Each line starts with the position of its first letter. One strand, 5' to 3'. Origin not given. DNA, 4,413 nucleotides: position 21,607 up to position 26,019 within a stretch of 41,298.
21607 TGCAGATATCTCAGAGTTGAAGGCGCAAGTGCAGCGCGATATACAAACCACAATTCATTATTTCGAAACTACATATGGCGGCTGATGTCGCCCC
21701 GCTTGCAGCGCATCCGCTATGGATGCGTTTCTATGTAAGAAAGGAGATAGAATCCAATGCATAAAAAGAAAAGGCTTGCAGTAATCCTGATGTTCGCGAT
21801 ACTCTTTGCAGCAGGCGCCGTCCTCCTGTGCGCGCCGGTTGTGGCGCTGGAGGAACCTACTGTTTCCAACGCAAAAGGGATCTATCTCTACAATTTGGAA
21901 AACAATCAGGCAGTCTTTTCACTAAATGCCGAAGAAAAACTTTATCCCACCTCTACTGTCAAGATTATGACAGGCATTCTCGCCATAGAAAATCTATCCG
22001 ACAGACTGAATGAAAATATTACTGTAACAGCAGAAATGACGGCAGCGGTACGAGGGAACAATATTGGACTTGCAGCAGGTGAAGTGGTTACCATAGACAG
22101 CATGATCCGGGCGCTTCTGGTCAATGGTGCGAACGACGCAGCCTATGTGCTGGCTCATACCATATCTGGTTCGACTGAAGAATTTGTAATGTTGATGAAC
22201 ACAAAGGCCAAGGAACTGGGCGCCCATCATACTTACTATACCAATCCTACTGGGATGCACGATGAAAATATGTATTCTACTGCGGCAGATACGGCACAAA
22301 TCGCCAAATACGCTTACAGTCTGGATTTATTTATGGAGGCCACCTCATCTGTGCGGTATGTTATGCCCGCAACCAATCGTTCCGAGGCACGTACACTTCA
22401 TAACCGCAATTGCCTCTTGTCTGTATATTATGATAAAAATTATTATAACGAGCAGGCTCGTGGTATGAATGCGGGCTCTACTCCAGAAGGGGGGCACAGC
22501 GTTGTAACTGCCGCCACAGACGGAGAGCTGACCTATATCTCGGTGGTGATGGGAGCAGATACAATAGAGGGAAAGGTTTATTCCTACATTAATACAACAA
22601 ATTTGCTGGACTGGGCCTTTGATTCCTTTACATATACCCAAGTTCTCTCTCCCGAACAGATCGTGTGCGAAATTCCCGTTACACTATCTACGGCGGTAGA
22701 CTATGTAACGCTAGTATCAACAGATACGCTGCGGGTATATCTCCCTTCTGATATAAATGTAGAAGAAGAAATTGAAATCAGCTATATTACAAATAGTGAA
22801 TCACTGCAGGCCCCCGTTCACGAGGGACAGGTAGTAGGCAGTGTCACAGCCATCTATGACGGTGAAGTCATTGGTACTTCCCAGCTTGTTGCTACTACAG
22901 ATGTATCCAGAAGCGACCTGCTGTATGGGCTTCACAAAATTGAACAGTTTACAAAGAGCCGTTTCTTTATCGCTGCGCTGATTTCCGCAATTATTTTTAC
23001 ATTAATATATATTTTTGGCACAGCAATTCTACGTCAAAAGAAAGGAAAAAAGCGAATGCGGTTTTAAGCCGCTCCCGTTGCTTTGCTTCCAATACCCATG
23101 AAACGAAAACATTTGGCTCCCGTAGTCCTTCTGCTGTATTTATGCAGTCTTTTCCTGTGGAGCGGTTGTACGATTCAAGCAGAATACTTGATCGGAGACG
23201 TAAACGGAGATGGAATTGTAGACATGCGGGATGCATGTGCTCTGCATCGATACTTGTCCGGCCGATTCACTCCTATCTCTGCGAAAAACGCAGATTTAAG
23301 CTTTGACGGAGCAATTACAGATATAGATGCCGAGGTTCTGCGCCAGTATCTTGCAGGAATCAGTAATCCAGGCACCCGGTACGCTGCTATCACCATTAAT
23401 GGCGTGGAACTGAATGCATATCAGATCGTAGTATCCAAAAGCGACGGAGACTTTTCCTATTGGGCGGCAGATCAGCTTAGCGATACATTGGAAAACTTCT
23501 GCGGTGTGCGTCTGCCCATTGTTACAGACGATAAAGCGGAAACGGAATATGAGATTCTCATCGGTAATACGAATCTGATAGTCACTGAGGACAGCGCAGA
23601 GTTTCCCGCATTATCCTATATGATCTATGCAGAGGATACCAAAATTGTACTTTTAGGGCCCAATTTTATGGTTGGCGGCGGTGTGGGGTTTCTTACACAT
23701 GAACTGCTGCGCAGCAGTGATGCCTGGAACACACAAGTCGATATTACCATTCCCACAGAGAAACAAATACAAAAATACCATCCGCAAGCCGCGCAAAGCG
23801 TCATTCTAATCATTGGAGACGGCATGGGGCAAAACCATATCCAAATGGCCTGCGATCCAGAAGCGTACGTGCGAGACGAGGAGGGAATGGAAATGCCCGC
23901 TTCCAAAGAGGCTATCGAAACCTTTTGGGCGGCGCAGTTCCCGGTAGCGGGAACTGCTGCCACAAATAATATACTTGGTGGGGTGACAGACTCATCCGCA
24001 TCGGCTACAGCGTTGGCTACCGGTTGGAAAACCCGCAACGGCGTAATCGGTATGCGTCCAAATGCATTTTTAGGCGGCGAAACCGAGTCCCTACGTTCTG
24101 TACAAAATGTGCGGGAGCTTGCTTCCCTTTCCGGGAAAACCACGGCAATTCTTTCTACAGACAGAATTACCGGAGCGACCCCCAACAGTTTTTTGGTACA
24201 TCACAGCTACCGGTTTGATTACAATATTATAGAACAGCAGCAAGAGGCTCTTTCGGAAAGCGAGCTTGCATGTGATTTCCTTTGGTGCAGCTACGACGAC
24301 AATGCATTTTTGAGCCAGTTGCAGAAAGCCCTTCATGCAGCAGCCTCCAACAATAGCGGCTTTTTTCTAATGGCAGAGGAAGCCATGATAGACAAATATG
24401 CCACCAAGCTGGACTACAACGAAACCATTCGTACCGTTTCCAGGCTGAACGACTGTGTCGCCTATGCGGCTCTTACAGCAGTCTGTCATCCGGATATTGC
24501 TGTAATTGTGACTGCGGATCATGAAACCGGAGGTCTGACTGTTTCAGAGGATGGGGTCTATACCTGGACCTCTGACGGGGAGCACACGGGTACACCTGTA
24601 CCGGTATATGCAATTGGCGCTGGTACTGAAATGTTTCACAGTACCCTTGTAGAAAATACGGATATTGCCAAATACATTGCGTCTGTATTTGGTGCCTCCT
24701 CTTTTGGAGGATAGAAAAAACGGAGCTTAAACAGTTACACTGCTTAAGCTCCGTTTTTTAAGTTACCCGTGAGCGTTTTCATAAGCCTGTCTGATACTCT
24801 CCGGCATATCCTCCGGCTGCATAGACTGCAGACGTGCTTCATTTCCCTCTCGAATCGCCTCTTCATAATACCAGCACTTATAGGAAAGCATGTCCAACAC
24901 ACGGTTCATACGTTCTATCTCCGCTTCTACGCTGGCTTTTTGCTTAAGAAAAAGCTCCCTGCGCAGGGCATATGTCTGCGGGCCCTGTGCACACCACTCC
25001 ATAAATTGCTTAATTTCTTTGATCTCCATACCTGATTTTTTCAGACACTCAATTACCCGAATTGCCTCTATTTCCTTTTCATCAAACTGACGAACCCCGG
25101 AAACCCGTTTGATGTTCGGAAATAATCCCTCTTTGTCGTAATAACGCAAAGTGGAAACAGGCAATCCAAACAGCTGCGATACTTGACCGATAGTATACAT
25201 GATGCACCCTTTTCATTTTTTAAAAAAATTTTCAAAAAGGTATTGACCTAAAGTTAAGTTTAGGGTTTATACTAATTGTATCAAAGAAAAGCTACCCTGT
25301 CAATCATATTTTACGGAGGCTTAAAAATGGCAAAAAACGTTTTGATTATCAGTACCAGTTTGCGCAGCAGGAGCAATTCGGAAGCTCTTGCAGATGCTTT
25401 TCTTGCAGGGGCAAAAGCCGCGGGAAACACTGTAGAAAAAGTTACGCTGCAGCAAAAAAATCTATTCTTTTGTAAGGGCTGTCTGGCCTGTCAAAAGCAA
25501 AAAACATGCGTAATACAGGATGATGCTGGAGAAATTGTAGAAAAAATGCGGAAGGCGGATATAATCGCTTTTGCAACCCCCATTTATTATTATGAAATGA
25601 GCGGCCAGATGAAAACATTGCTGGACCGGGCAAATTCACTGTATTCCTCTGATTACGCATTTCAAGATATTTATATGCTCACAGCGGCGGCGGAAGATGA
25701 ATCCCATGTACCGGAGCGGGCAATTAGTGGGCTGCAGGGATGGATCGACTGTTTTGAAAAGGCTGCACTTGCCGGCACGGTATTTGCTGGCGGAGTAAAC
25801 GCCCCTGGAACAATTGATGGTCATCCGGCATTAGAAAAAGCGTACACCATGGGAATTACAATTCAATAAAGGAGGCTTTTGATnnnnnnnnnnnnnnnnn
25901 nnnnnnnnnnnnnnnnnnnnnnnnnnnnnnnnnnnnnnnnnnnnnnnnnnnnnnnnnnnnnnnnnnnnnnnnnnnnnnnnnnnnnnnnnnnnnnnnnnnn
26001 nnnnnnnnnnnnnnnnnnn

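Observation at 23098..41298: Cohesin-dockerin surface-display set whose cargo is not cellulolytic (phosphatase, DUF4838, multi-LamG)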

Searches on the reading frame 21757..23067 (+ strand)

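Call 7: search_protein_families(library=pfam, proteins=[window:21757-23067:+], max_evalue=0.001)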
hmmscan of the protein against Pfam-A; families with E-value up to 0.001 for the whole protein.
window:21757-23067:+ (436 aa): 4 families
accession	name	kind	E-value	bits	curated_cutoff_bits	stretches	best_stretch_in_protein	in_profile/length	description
PF00768.25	Peptidase_S11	-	1.7e-36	126.3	27.6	1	38-269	11-239/239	D-alanyl-D-alanine carboxypeptidase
PF07943.18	PBP5_C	-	2.3e-09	37.7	21.2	1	291-384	1-90/91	Penicillin-binding protein 5, C-terminal domain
PF13354.11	Beta-lactamase2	-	1.2e-06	28.4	22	1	41-182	1-142/214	Beta-lactamase enzyme family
PF02113.21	Peptidase_S13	-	0.00096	18.4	22.8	0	31-85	9-64/444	D-Ala-D-Ala carboxypeptidase 3 (S13) family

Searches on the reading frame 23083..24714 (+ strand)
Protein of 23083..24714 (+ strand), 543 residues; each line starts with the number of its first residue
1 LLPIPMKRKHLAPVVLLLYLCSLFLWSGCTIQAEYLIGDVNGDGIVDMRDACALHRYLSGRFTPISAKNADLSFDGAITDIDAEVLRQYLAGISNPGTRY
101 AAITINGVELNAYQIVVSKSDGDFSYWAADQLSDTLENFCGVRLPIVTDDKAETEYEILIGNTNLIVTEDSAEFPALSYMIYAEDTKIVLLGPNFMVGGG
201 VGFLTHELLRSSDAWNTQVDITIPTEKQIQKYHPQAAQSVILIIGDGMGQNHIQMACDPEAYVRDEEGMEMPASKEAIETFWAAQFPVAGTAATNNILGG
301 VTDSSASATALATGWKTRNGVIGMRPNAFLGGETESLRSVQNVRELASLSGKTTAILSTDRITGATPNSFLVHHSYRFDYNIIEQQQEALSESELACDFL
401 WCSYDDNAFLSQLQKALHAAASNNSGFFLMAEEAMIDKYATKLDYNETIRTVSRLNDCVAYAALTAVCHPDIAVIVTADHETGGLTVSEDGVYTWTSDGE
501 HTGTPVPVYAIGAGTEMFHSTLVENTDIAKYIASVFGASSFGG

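Call 5: search_protein_families(library=pfam, proteins=[window:23083-24714:+], max_evalue=1)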
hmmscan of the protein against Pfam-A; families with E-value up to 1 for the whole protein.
window:23083-24714:+ (543 aa): 5 families
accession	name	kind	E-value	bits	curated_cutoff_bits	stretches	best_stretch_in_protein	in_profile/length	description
PF00245.25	Alk_phosphatase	-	2.5e-36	126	24.4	3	238-392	2-139/423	Alkaline phosphatase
PF00404.24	Dockerin_1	-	5e-14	52.7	22.9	1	38-90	2-56/57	Dockerin type I domain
PF01676.23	Metalloenzyme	-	9.4e-06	25.8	24.3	1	416-520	138-229/252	Metalloenzyme superfamily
PF20622.4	Big_15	-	0.092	13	27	1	89-135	15-57/82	Bacterial Ig domain (Big_16)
PF13517.12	FG-GAP_3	-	0.23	12.5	26.9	0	37-47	48-58/61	FG-GAP-like repeat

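Call 29: search_protein_families(library=ncbifam, proteins=[window:23083-24714:+], max_evalue=0.01)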
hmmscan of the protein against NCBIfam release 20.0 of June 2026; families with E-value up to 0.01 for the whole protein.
window:23083-24714:+ (543 aa): 2 families
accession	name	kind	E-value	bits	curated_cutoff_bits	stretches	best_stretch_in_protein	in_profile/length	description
NF007810.0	PRK10518.1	equivalog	1.5e-21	76.7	540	2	220-387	57-205/482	alkaline phosphatase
NF049990.1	CellobisidaseCelK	equivalog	1.8e-07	29.8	1700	1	33-94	825-886/889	cellulose 1,4-beta-cellobiosidase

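Call 47: search_solved_structures(query=window:23098-24711:+, max_evalue=0.001)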
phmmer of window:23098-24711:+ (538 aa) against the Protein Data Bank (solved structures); distinct sequences matched with E-value up to 0.001: 69 (the best 60 are shown).
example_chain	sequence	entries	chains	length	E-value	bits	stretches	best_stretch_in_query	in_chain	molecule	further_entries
3a52_A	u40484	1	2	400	7.2e-23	84.1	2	235-379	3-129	Cold-active alkaline phosphatase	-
7qow_A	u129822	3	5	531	4.4e-18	68.3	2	233-379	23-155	Alkaline phosphatase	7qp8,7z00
6t26_A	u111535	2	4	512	5e-18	68.1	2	233-379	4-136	Alkaline phosphatase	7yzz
6qsq_A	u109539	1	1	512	6.7e-18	67.7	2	233-379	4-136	Alkaline phosphatase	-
2x98_A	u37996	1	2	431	6.8e-18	67.7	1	232-381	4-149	ALKALINE PHOSPHATASE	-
3e2d_A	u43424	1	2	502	6.9e-18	67.6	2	233-379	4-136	Alkaline phosphatase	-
2iuc_A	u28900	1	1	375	6.6e-16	61.1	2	408-527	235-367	ALKALINE PHOSPHATASE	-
2w5v_A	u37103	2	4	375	9.8e-16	60.6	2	409-527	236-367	ALKALINE PHOSPHATASE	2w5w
2iuc_B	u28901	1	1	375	1.1e-15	60.3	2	409-527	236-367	ALKALINE PHOSPHATASE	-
2w5x_A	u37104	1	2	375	1.4e-15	60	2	409-527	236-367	ALKALINE PHOSPHATASE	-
3wbh_A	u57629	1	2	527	1.4e-14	56.7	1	232-377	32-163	Alkaline phosphatase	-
36py_C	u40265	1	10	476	2.2e-14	56.1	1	215-375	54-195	Alkaline phosphatase H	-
10tv_A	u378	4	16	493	3.7e-14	55.3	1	202-388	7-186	Alkaline phosphatase, tissue-nonspecific isozyme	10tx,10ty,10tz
10tw_A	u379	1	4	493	9.3e-14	54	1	202-388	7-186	Alkaline phosphatase, tissue-nonspecific isozyme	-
7yiw_A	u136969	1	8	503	1.7e-13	53.1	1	202-388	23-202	Alkaline phosphatase, tissue-nonspecific isozyme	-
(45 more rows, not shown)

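Call 70: find_homologous_proteins(query=window:23098-24711:+, max_evalue=1e-10)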
Query window:23098-24711:+ (538 aa): 3984 proteins with E <= 1e-10 among 8000 candidates; the best 120 are listed.
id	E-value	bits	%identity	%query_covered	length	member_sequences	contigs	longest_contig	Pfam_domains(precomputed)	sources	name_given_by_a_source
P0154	0.0e+0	1219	100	100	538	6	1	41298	PF00404.25,PF00245.26,PF01676.24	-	-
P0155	0.0e+0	1108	90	100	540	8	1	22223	PF00404.25,PF00245.26,PF01676.24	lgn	-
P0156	1.2e-297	1006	81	100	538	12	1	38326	PF00404.25,PF00245.26,PF01676.24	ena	-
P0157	5.4e-272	921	76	96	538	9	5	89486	PF00404.25,PF00245.26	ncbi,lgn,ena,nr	ncbi:MAG: alkaline phosphatase [Clostridiales bacterium]|nr:alkaline phosphatase [Clostridiales bact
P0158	2.8e-270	915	74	100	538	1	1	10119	PF00404.25,PF00245.26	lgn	-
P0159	2.6e-265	899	74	97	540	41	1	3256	PF00404.25,PF00245.26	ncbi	-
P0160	8.7e-265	897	73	100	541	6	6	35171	PF00404.25,PF00245.26,PF01676.24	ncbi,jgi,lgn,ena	-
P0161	4.2e-260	882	72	100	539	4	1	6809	PF00404.25,PF00245.26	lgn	-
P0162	1.4e-227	774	94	68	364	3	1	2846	PF00245.26,PF01676.24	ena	-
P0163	2.4e-215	734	63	95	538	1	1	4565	PF00404.25,PF00245.26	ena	-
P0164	1.9e-206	705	60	95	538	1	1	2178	PF00404.25,PF00245.26,PF01676.24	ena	-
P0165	6.1e-153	528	49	96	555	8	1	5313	PF00404.25,PF00245.26,PF01676.24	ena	-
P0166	6.7e-144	498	46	98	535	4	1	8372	PF00404.25,PF00245.26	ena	-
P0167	3.6e-143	496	46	96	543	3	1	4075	PF00404.25,PF00245.26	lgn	-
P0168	1.0e-142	494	45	98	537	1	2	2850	PF00404.25,PF00245.26,PF01676.24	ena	-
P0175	3.9e-140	486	44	98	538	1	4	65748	PF00404.25,PF00245.26,PF01676.24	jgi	-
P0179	7.8e-135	468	44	98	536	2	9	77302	PF00404.25,PF00245.26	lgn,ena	-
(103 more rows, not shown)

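Call 73: find_encoding_contigs(protein=P0157, flank=10000, max_places=2)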
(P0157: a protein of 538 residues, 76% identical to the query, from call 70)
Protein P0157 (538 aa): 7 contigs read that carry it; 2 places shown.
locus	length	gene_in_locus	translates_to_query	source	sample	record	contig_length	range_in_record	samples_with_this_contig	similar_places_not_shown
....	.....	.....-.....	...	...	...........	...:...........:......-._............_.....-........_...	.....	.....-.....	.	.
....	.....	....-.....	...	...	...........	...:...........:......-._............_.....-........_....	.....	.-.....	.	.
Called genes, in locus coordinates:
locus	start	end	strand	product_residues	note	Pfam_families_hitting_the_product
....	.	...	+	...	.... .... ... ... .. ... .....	-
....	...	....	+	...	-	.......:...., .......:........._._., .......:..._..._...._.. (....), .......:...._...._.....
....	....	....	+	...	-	-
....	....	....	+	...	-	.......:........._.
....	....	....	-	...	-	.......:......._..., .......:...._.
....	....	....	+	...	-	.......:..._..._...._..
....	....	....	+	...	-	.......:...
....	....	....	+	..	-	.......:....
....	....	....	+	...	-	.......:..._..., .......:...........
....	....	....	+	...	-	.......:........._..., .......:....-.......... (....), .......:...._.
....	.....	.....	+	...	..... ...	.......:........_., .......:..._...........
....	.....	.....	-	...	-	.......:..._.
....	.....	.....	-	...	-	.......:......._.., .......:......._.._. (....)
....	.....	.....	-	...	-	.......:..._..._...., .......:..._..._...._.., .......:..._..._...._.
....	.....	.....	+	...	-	-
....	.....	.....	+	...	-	-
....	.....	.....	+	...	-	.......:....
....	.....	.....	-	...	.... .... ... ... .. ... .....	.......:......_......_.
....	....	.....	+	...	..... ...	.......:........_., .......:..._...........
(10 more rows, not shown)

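Call 87: find_encoding_contigs(protein=P0179, flank=10000, max_places=1)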
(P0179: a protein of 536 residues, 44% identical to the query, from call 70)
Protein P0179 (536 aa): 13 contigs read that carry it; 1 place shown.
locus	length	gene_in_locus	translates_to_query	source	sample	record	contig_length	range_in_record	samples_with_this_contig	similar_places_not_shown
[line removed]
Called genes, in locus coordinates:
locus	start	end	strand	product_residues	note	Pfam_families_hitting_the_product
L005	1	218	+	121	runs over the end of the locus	PF03862:SpoVAC_SpoVAEB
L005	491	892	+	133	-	PF03965:Penicillinase_R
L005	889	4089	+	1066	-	PF05569:Peptidase_M56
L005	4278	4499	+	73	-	PF13443:HTH_26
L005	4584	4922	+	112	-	PF13648:Lipocalin_4 (faint)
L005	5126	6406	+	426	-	PF01053:Cys_Met_Meta_PP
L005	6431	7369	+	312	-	PF04204:HTS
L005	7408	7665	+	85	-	PF06135:IreB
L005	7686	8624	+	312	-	PF06574:FAD_syn, PF01687:Flavokinase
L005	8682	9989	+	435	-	PF00768:Peptidase_S11, PF13354:Beta-lactamase2 (weak), PF07943:PBP5_C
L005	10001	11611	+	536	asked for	PF00404:Dockerin_1, PF00245:Alk_phosphatase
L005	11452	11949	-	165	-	-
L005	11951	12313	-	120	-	PF02452:PemK_toxin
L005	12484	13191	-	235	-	PF00899:ThiF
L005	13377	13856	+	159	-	-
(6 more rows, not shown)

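Call 88: find_encoding_contigs(protein=P0175, flank=10000, max_places=1)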
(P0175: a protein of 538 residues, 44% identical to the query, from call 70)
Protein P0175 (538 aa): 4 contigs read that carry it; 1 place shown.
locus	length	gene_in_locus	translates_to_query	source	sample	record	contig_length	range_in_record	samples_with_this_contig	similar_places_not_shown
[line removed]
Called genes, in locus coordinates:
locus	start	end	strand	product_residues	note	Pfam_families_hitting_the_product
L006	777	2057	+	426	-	PF01053:Cys_Met_Meta_PP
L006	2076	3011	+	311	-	PF04204:HTS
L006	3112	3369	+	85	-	PF06135:IreB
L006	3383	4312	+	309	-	PF06574:FAD_syn, PF01687:Flavokinase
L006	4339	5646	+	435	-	PF00768:Peptidase_S11, PF02113:Peptidase_S13 (weak), PF13354:Beta-lactamase2 (weak), PF07943:PBP5_C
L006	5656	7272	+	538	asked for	PF00404:Dockerin_1, PF00245:Alk_phosphatase, PF01676:Metalloenzyme (faint)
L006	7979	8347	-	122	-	PF03862:SpoVAC_SpoVAEB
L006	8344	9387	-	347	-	PF07451:SpoVAD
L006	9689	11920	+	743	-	PF02901:PFL-like, PF01228:Gly_radical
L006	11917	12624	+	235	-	PF13353:Fer4_12, PF04055:Radical_SAM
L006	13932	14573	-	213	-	-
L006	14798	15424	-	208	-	-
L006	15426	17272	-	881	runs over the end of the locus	PF00521:DNA_topoisoIV, PF03989:DNA_gyraseA_C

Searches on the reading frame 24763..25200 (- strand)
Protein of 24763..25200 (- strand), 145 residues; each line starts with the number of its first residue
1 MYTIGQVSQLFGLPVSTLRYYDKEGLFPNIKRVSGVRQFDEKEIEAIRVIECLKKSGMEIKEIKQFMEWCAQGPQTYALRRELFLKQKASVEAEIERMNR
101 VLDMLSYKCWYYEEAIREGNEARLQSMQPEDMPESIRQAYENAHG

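Call 42: search_protein_families(library=ncbifam, proteins=[window:24763-25200:-], max_evalue=0.00001)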
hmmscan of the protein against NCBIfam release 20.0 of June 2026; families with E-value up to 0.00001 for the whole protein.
window:24763-25200:- (145 aa): 12 families
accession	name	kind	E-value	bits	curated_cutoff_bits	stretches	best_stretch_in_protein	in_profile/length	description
NF041849.1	trans_regNmlR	equivalog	6.6e-22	77.8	175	1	4-116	3-116/117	stress response transcriptional regulator NmlR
NF007069.0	PRK09514.1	equivalog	8.5e-11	42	143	1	1-106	1-111/141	Zn(2+)-responsive transcriptional regulator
TIGR02044.1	CueR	equivalog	1.2e-10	41.6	147.4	1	4-106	3-106/127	Cu(I)-responsive transcriptional regulator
TIGR02047.1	CadR-PbrR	equivalog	3.9e-10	39.8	151.45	1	3-100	2-100/127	Cd(II)/Pb(II)-responsive transcriptional regulator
TIGR02051.1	MerR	equivalog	4.3e-10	39.9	150.85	1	3-109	1-109/124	mercury resistance transcriptional regulator MerR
TIGR02043.1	ZntR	equivalog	4.9e-10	39.7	167.95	1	1-105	1-110/131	Zn(2+)-responsive transcriptional regulator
NF053782.1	ChlnTransRegdde3219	equivalog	1.5e-09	37.8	450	1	2-111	7-113/278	choline utilization transcriptional activator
NF047375.1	HeatShock_HspR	equivalog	2.2e-09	37.2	105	1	1-71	3-74/92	heat shock protein transcriptional repressor HspR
TIGR01950.1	SoxR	equivalog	1.1e-07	31.7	116.9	1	3-105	3-106/142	redox-sensitive transcriptional activator SoxR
NF010315.0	PRK13752.1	subfamily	3.4e-06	27.2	261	1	3-112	9-120/144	mercury resistance transcriptional regulator MerR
NF052513.1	TransRegCarH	equivalog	8.5e-06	25.2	400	0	1-102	6-103/274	HTH-type transcriptional repressor CarH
NF053740.1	TransRegTnrAGPos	equivalog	9.2e-06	25.8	140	0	3-80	14-92/108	hypothetical protein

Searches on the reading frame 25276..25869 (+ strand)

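Call 42: search_protein_families(library=ncbifam, proteins=[window:25276-25869:+], max_evalue=0.00001)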
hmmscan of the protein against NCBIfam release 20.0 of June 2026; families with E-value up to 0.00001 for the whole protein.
window:25276-25869:+ (197 aa): 2 families
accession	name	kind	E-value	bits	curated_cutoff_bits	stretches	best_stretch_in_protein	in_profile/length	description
NF002999.0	PRK03767.1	equivalog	5.6e-06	26.3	141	1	35-127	15-103/200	NAD(P)H:quinone oxidoreductase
TIGR03567.1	FMN_reduc_SsuE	equivalog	7e-06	26.1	164.05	0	21-117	1-89/171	NADPH-dependent FMN reductase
